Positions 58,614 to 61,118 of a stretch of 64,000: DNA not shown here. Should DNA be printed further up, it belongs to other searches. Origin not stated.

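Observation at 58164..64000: Partial type II PKS/FAS-like operon (ACP-ACP-KS/CLF-FAD oxidoreductase-ammonia lyase), likely an aryl-polyene/flexirubin-like lipid or pigment pathway primed from an aromatic amino acid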

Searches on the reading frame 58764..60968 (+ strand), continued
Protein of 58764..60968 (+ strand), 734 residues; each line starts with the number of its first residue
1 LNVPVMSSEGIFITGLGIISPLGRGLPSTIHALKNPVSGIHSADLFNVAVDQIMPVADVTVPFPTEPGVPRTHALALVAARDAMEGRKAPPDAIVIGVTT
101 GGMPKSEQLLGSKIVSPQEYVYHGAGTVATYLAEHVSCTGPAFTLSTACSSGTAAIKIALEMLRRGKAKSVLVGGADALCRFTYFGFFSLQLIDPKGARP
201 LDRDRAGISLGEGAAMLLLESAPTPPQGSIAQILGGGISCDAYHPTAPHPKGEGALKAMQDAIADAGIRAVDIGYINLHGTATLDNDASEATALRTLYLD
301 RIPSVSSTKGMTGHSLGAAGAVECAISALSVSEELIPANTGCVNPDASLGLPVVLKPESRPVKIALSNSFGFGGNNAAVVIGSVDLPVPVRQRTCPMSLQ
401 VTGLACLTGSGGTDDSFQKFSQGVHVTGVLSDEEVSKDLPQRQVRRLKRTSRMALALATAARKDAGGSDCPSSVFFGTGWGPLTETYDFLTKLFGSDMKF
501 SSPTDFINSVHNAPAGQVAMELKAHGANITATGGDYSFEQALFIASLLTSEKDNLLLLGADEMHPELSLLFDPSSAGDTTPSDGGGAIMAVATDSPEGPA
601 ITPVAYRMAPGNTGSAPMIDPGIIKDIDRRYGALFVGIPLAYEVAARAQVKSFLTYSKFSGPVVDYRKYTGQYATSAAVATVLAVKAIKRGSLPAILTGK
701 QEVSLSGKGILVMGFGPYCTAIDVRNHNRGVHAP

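Call 16: find_homologous_proteins(query=window:58779-60968:+, max_evalue=1e-10)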
Query window:58779-60968:+ (729 aa): 7777 proteins with E <= 1e-10 among 8000 candidates; the best 120 are listed.
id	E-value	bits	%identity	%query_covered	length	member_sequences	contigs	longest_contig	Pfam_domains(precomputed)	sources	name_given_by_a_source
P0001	0.0e+0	1615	100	100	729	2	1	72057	PF08545.17,PF00109.33,PF13723.13,PF02801.29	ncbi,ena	-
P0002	0.0e+0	1145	73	99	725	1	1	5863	PF00109.33,PF13723.13,PF00108.30,PF02801.29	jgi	jgi:3-oxoacyl-[acyl-carrier-protein] synthase I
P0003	0.0e+0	1141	72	99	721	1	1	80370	PF08545.17,PF00109.33,PF13723.13,PF00108.30,PF02801.29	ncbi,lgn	-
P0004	0.0e+0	1138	72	99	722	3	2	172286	PF00109.33,PF13723.13,PF02801.29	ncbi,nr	ncbi:MAG: beta-ketoacyl-[acyl-carrier-protein] synthase family protein [Deltaproteobacteria bacteriu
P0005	0.0e+0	1136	73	96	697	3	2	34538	PF08545.17,PF00109.33,PF13723.13,PF02801.29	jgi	jgi:3-oxoacyl-[acyl-carrier-protein] synthase-1/3-oxoacyl-[acyl-carrier-protein] synthase II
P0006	0.0e+0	1131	71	99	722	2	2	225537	PF08545.17,PF00109.33,PF13723.13,PF02801.29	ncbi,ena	-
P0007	0.0e+0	1113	70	100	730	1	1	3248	PF08545.17,PF00109.33,PF13723.13,PF00108.30,PF02801.29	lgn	-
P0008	0.0e+0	1090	69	99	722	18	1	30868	PF08545.17,PF00109.33,PF13723.13,PF02801.29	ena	-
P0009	0.0e+0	1079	69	99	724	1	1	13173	PF00109.33,PF13723.13,PF00108.30,PF02801.29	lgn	-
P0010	0.0e+0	1066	69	99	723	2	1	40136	PF00109.33,PF13723.13,PF02801.29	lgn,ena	-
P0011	0.0e+0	1057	68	99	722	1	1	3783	PF08545.17,PF00109.33,PF13723.13,PF00108.30,PF02801.29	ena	-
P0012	0.0e+0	1032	69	99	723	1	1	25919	PF00109.33,PF13723.13,PF02801.29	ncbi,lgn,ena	-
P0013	9.2e-281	952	60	98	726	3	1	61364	PF08545.17,PF00109.33,PF13723.13,PF02801.29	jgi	-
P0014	1.3e-236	806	52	99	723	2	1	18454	PF00109.33,PF13723.13,PF02801.29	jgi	jgi:3-oxoacyl-(acyl-carrier-protein) synthase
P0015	3.8e-233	794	52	97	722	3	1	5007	PF08545.17,PF00109.33,PF13723.13,PF02801.29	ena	-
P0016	2.2e-231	788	53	98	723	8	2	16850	PF08545.17,PF00109.33,PF13723.13,PF00108.30,PF02801.29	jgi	-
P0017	6.5e-230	783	52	99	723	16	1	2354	PF08545.17,PF00109.33,PF13723.13,PF02801.29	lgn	-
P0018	3.2e-229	781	53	98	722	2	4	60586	PF08545.17,PF00109.33,PF13723.13,PF00108.30,PF02801.29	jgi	jgi:3-oxoacyl-(acyl-carrier-protein) synthase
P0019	3.3e-229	781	52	99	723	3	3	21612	PF08545.17,PF00109.33,PF13723.13,PF00108.30,PF02801.29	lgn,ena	-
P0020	8.5e-229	780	52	99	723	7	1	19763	PF08545.17,PF00109.33,PF13723.13,PF02801.29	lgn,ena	-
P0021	1.7e-228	779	52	97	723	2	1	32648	PF08545.17,PF00109.33,PF13723.13,PF00108.30,PF02801.29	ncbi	ncbi:MAG: beta-ketoacyl synthase N-terminal-like domain-containing protein [Desulfobacterales bacter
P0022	5.5e-228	777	52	98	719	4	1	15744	PF08545.17,PF00109.33,PF13723.13,PF00108.30,PF02801.29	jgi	jgi:3-oxoacyl-(acyl-carrier-protein) synthase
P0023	1.5e-227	776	53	99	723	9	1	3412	PF08545.17,PF00109.33,PF13723.13,PF02801.29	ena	-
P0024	4.5e-227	774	53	99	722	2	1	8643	PF08545.17,PF00109.33,PF13723.13,PF00108.30,PF02801.29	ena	-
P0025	5.5e-227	774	52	98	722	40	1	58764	PF08545.17,PF00109.33,PF13723.13,PF00108.30,PF02801.29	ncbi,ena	-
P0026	2.9e-226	771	53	97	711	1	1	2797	PF08545.17,PF00109.33,PF13723.13,PF02801.29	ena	-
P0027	5.3e-226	771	53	95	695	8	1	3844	PF08545.17,PF00109.33,PF13723.13,PF00108.30,PF02801.29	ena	-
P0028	9.5e-226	770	52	98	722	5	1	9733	PF00109.33,PF13723.13,PF00108.30,PF02801.29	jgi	-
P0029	1.5e-225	769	52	99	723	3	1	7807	PF00109.33,PF13723.13,PF02801.29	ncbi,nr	ncbi:MAG: beta-ketoacyl synthase N-terminal-like domain-containing protein [Proteobacteria bacterium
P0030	2.6e-225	768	53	97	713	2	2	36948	PF08545.17,PF00109.33,PF13723.13,PF02801.29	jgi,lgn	-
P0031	3.8e-225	768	51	98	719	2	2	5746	PF08545.17,PF00109.33,PF13723.13,PF00108.30,PF02801.29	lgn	-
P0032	4.2e-225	768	50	96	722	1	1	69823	PF08545.17,PF00109.33,PF13723.13,PF00108.30,PF02801.29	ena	-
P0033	1.4e-224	766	52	98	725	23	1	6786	PF08545.17,PF00109.33,PF13723.13,PF00108.30,PF02801.29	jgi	-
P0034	1.9e-224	765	53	97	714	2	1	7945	PF08545.17,PF00109.33,PF13723.13,PF00108.30,PF02801.29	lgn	-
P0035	3.3e-224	765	53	98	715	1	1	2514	PF08545.17,PF00109.33,PF13723.13,PF00108.30,PF02801.29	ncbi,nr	ncbi:MAG: beta-ketoacyl-[acyl-carrier-protein] synthase family protein, partial [Desulfobacteraceae 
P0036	7.2e-224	763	53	98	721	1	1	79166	PF00109.33,PF13723.13,PF02801.29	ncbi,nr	ncbi:MAG: beta-ketoacyl-[acyl-carrier-protein] synthase family protein [bacterium]|nr:beta-ketoacyl-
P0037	8.1e-224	763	51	98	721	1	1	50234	PF08545.17,PF00109.33,PF13723.13,PF00108.30,PF02801.29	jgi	jgi:3-oxoacyl-(acyl-carrier-protein) synthase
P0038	1.2e-223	763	52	98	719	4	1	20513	PF08545.17,PF00109.33,PF13723.13,PF00108.30,PF02801.29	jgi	jgi:3-oxoacyl-(acyl-carrier-protein) synthase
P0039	7.2e-223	760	51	98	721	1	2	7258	PF08545.17,PF00109.33,PF13723.13,PF00108.30,PF02801.29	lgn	-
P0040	1.4e-222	759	51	99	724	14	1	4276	PF08545.17,PF00109.33,PF13723.13,PF00108.30,PF02801.29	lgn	-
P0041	2.0e-222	759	50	97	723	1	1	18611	PF08545.17,PF00109.33,PF13723.13,PF02801.29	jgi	-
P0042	2.4e-222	758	52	97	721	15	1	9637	PF08545.17,PF00109.33,PF13723.13,PF02801.29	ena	-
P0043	2.7e-222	758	51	95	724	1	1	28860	PF08545.17,PF00109.33,PF13723.13,PF02801.29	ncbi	ncbi:beta-ketoacyl synthase N-terminal-like domain-containing protein [Thermodesulfobacteriota bacte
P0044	7.2e-222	757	51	97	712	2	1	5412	PF08545.17,PF00109.33,PF13723.13,PF00108.30,PF02801.29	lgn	-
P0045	2.9e-221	755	50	99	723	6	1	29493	PF08545.17,PF00109.33,PF13723.13,PF02801.29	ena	-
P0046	5.5e-221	754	51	99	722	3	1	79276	PF00109.33,PF13723.13,PF02801.29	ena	-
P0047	6.0e-221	754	52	97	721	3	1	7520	PF08545.17,PF00109.33,PF13723.13,PF00108.30,PF02801.29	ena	-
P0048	6.5e-221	754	49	96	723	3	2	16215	PF08545.17,PF00109.33,PF13723.13,PF02801.29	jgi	jgi:3-oxoacyl-(acyl-carrier-protein) synthase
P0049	9.9e-221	753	51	98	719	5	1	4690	PF08545.17,PF00109.33,PF13723.13,PF00108.30,PF02801.29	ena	-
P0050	1.0e-220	753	50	99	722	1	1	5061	PF00109.33,PF13723.13,PF02801.29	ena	-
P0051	2.2e-220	752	51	98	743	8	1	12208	PF08545.17,PF00109.33,PF13723.13,PF02801.29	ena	-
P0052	2.3e-220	752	51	98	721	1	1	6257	PF08545.17,PF00109.33,PF13723.13,PF00108.30,PF02801.29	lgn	-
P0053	8.5e-220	750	51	98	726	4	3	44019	PF00109.33,PF13723.13,PF02801.29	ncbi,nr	ncbi:MAG: beta-ketoacyl-[acyl-carrier-protein] synthase family protein [Deltaproteobacteria bacteriu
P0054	1.3e-219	749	50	99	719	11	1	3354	PF08545.17,PF00109.33,PF13723.13,PF00108.30,PF02801.29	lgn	-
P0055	1.9e-219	749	51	98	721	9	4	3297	PF08545.17,PF00109.33,PF13723.13,PF00108.30,PF02801.29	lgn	-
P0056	2.3e-219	749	51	98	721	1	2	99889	PF00109.33,PF13723.13,PF02801.29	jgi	jgi:3-oxoacyl-(acyl-carrier-protein) synthase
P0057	2.3e-219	749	50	94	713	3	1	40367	PF08545.17,PF00109.33,PF13723.13,PF00108.30,PF02801.29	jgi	jgi:3-oxoacyl-(acyl-carrier-protein) synthase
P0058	2.5e-219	749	51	98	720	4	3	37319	PF08545.17,PF00109.33,PF13723.13,PF00108.30,PF02801.29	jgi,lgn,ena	-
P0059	2.5e-219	748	52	98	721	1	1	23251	PF08545.17,PF00109.33,PF13723.13,PF00108.30,PF02801.29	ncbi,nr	ncbi:MAG: 3-oxoacyl-ACP synthase [Desulfobacterales bacterium]|nr:3-oxoacyl-ACP synthase [Desulfobac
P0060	3.1e-219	748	51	98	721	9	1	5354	PF00109.33,PF13723.13,PF00108.30,PF02801.29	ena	-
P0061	4.9e-219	748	50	98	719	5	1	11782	PF00109.33,PF13723.13,PF02801.29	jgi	-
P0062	5.7e-219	747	49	95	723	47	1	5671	PF08545.17,PF00109.33,PF13723.13,PF00108.30,PF02801.29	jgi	jgi:3-oxoacyl-(acyl-carrier-protein) synthase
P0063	1.1e-218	746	50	99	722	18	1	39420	PF00109.33,PF13723.13,PF00108.30,PF02801.29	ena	-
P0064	1.2e-218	746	52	98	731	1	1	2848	PF00109.33,PF13723.13,PF02801.29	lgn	-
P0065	1.6e-218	746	53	95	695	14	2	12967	PF08545.17,PF00109.33,PF13723.13,PF00108.30,PF02801.29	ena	-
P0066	2.9e-218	745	50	96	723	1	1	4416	PF08545.17,PF00109.33,PF13723.13,PF02801.29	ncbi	-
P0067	3.0e-218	745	50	97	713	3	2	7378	PF08545.17,PF00109.33,PF13723.13,PF00108.30,PF02801.29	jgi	-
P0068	3.1e-218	745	50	99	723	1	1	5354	PF08545.17,PF00109.33,PF13723.13,PF02801.29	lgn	-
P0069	4.1e-218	744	51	98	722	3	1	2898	PF08545.17,PF00109.33,PF13723.13,PF02801.29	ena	-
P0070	6.2e-218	744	50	98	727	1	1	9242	PF08545.17,PF00109.33,PF13723.13,PF02801.29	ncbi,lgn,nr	ncbi:MAG: beta-ketoacyl-[acyl-carrier-protein] synthase family protein [Spirochaetota bacterium]|nr:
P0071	6.7e-218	744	50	99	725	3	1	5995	PF08545.17,PF00109.33,PF13723.13,PF00108.30,PF02801.29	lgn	-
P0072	7.0e-218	744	50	98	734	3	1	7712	PF08545.17,PF00109.33,PF13723.13,PF00108.30,PF02801.29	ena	-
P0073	8.7e-218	743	50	98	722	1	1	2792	PF08545.17,PF00109.33,PF13723.13,PF02801.29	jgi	jgi:3-oxoacyl-[acyl-carrier-protein] synthase-1/3-oxoacyl-[acyl-carrier-protein] synthase II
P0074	8.7e-218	743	49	95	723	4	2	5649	PF08545.17,PF00109.33,PF13723.13,PF00108.30,PF02801.29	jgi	jgi:3-oxoacyl-(acyl-carrier-protein) synthase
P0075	1.0e-217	743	50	98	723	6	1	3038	PF08545.17,PF00109.33,PF13723.13,PF02801.29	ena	-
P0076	1.1e-217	743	50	99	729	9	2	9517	PF08545.17,PF00109.33,PF13723.13,PF02801.29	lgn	-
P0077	1.2e-217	743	50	99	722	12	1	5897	PF00109.33,PF13723.13,PF02801.29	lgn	-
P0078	1.4e-217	743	49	96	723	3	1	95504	PF08545.17,PF00109.33,PF13723.13,PF02801.29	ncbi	ncbi:MAG: beta-ketoacyl synthase N-terminal-like domain-containing protein [bacterium]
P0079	1.5e-217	743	49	99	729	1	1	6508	PF08545.17,PF00109.33,PF13723.13,PF00108.30,PF02801.29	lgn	-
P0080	1.6e-217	743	49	96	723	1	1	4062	PF08545.17,PF00109.33,PF13723.13,PF02801.29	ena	-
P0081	2.0e-217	742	51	98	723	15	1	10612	PF08545.17,PF00109.33,PF13723.13,PF02801.29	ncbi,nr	ncbi:MAG: beta-ketoacyl-[acyl-carrier-protein] synthase family protein [Desulfobacterales bacterium]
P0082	2.0e-217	742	51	98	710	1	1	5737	PF08545.17,PF00109.33,PF13723.13,PF02801.29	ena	-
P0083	2.8e-217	742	49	99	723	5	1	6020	PF08545.17,PF00109.33,PF13723.13,PF02801.29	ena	-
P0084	3.0e-217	742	52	97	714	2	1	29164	PF08545.17,PF00109.33,PF13723.13,PF00108.30,PF02801.29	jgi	-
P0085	3.2e-217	742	50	99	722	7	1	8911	PF08545.17,PF00109.33,PF13723.13,PF02801.29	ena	-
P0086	4.2e-217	741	50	99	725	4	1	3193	PF08545.17,PF00109.33,PF13723.13,PF02801.29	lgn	-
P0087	4.7e-217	741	50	99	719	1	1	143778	PF08545.17,PF00109.33,PF13723.13,PF02801.29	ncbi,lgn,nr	ncbi:MAG: beta-ketoacyl-[acyl-carrier-protein] synthase family protein [Spirochaetes bacterium]|nr:b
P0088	4.8e-217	741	51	95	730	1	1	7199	PF00109.33,PF13723.13,PF00108.30,PF02801.29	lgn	-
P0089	4.9e-217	741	50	95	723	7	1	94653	PF08545.17,PF00109.33,PF13723.13,PF02801.29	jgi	jgi:3-oxoacyl-[acyl-carrier-protein] synthase-1/3-oxoacyl-[acyl-carrier-protein] synthase II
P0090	5.6e-217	741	51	98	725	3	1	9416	PF08545.17,PF00109.33,PF13723.13,PF00108.30,PF02801.29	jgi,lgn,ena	-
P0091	6.1e-217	741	50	98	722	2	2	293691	PF08545.17,PF00109.33,PF13723.13,PF02801.29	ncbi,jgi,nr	ncbi:MAG: 3-oxoacyl-ACP synthase [Desulfobacteraceae bacterium]|nr:MAG: 3-oxoacyl-ACP synthase [Desu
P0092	1.7e-216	739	51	98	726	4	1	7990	PF08545.17,PF00109.33,PF13723.13,PF02801.29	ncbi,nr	ncbi:MAG: beta-ketoacyl-[acyl-carrier-protein] synthase family protein [Deltaproteobacteria bacteriu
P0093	1.8e-216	739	50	96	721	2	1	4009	PF08545.17,PF00109.33,PF13723.13,PF02801.29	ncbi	-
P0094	1.9e-216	739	49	99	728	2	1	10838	PF08545.17,PF00109.33,PF13723.13,PF00108.30,PF02801.29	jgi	-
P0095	2.2e-216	739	50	98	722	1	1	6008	PF08545.17,PF00109.33,PF13723.13,PF02801.29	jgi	jgi:3-oxoacyl-(acyl-carrier-protein) synthase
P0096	3.1e-216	738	51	97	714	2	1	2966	PF08545.17,PF00109.33,PF13723.13,PF00108.30,PF02801.29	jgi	jgi:3-oxoacyl-(acyl-carrier-protein) synthase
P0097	3.4e-216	738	48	99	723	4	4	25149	PF08545.17,PF00109.33,PF13723.13,PF00108.30,PF02801.29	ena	-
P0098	7.3e-216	737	50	98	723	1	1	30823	PF08545.17,PF00109.33,PF13723.13,PF00108.30,PF02801.29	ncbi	-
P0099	1.1e-215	737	51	98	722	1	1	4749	PF08545.17,PF00109.33,PF13723.13,PF02801.29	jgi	jgi:3-oxoacyl-(acyl-carrier-protein) synthase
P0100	1.5e-215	736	50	98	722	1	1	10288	PF08545.17,PF00109.33,PF13723.13,PF02801.29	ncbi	-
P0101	1.5e-215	736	49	99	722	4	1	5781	PF08545.17,PF00109.33,PF13723.13,PF02801.29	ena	-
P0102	1.7e-215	736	49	95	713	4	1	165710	PF08545.17,PF00109.33,PF13723.13,PF02801.29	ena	-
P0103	2.3e-215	735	49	98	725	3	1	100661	PF08545.17,PF00109.33,PF13723.13,PF00108.30,PF02801.29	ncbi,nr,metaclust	ncbi:MAG: hypothetical protein A2W19_14895 [Spirochaetes bacterium RBG_16_49_21]|nr:MAG: hypothetica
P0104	2.5e-215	735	50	99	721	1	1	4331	PF08545.17,PF00109.33,PF13723.13,PF00108.30,PF02801.29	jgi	jgi:3-oxoacyl-(acyl-carrier-protein) synthase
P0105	2.6e-215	735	52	95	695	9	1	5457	PF08545.17,PF00109.33,PF13723.13,PF02801.29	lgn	-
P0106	3.0e-215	735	49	97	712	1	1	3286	PF08545.17,PF00109.33,PF13723.13,PF02801.29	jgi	jgi:3-oxoacyl-[acyl-carrier-protein] synthase-1/3-oxoacyl-[acyl-carrier-protein] synthase II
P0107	3.2e-215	735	50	97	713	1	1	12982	PF08545.17,PF00109.33,PF13723.13,PF02801.29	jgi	-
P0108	3.4e-215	735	52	94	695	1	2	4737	PF08545.17,PF00109.33,PF13723.13,PF02801.29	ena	-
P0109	4.1e-215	735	50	99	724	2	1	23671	PF08545.17,PF00109.33,PF13723.13,PF00108.30,PF02801.29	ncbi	-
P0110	4.2e-215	735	50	99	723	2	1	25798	PF08545.17,PF00109.33,PF13723.13,PF00108.30,PF02801.29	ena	-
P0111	4.7e-215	734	50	98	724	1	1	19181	PF08545.17,PF00109.33,PF13723.13,PF00108.30,PF02801.29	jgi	jgi:3-oxoacyl-(acyl-carrier-protein) synthase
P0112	6.7e-215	734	49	96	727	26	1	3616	PF08545.17,PF00109.33,PF13723.13,PF00108.30,PF02801.29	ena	-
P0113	8.3e-215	734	48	98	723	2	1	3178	PF08545.17,PF00109.33,PF13723.13,PF00108.30,PF02801.29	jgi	jgi:3-oxoacyl-[acyl-carrier-protein] synthase-1/3-oxoacyl-[acyl-carrier-protein] synthase II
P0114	9.0e-215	733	51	98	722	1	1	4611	PF08545.17,PF00109.33,PF13723.13,PF02801.29,PF16197.12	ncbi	-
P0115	1.3e-214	733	50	99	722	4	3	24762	PF08545.17,PF00109.33,PF13723.13,PF00108.30,PF02801.29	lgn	-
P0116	1.5e-214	733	49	99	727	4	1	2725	PF08545.17,PF00109.33,PF13723.13,PF02801.29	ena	-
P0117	1.5e-214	733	49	98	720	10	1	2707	PF00109.33,PF13723.13,PF02801.29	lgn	-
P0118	1.8e-214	732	50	98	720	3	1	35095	PF00109.33,PF13723.13,PF02801.29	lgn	-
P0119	1.9e-214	732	48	95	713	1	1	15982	PF08545.17,PF00109.33,PF13723.13,PF00108.30,PF02801.29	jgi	-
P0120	2.4e-214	732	48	96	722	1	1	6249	PF08545.17,PF00109.33,PF13723.13,PF02801.29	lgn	-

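Call 17: find_encoding_contigs(protein=P0004, flank=10000, max_places=2)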
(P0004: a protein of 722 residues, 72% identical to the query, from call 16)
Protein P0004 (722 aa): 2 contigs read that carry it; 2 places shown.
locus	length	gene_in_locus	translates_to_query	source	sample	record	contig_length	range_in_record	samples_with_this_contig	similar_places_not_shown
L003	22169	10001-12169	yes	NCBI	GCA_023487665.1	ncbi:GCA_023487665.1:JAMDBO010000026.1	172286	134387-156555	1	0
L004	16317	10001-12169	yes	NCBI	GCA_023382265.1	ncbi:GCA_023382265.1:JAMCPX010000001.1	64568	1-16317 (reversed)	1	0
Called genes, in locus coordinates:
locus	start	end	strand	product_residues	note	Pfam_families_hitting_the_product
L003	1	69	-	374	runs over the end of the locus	PF04055:Radical_SAM, PF12836:HHH_3 (faint)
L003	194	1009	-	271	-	PF02146:SIR2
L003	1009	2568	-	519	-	PF00501:AMP-binding, PF13193:AMP-binding_C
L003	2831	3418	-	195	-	PF13483:Lactamase_B_3, PF12706:Lactamase_B_2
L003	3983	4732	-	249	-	PF01493:GXGXG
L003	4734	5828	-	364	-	PF00310:GATase_2, PF13522:GATase_6 (weak), PF13537:GATase_7 (faint)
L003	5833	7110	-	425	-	PF01262:AlaDh_PNT_C (faint), PF01266:DAO (faint), PF03486:HI0933_like (faint), PF07992:Pyr_redox_2, PF13738:Pyr_redox_3 (faint), PF00070:Pyr_redox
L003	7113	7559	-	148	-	PF12797:Fer4_2 (faint), PF13237:Fer4_10 (faint), PF13247:Fer4_11, PF12838:Fer4_7, PF00037:Fer4, PF12837:Fer4_6 (weak), PF13187:Fer4_9 (weak)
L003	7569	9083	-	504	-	PF13237:Fer4_10 (weak), PF14697:Fer4_21 (weak), PF12838:Fer4_7 (weak), PF13187:Fer4_9 (weak), PF04898:Glu_syn_central (weak), PF01645:Glu_synthase, PF04898:Glu_syn_central, PF00478:IMPDH (weak), +3 more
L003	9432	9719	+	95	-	PF00550:PP-binding (weak)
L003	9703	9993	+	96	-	PF00550:PP-binding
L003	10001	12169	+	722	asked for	PF00109:ketoacyl-synt, PF02801:Ketoacyl-synt_C, PF13723:Ketoacyl-synt_2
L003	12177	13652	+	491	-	PF00070:Pyr_redox (faint), PF00890:FAD_binding_2 (weak), PF01266:DAO (weak), PF01593:Amino_oxidase, PF07992:Pyr_redox_2 (weak), PF12831:FAD_oxidored (weak), PF13450:NAD_binding_8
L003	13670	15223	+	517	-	PF00221:Lyase_aromatic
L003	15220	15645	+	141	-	PF13279:4HBT_2, PF03061:4HBT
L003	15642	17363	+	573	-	PF02734:Dak2, PF21645:FakA-like_M (weak), PF02645:DegV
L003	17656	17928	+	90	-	-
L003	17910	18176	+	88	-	PF01850:PIN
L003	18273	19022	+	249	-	PF01553:Acyltransferase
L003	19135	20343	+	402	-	PF22020:RlmL_1st, PF01170:UPF0020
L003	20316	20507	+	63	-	PF09962:DUF2196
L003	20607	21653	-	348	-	PF01208:URO-D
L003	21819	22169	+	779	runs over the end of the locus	PF00690:Cation_ATPase_N, PF00122:E1-E2_ATPase, PF00702:Hydrolase, PF08282:Hydrolase_3 (faint)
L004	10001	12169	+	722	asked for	PF00109:ketoacyl-synt, PF02801:Ketoacyl-synt_C, PF13723:Ketoacyl-synt_2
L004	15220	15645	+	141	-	PF13279:4HBT_2, PF03061:4HBT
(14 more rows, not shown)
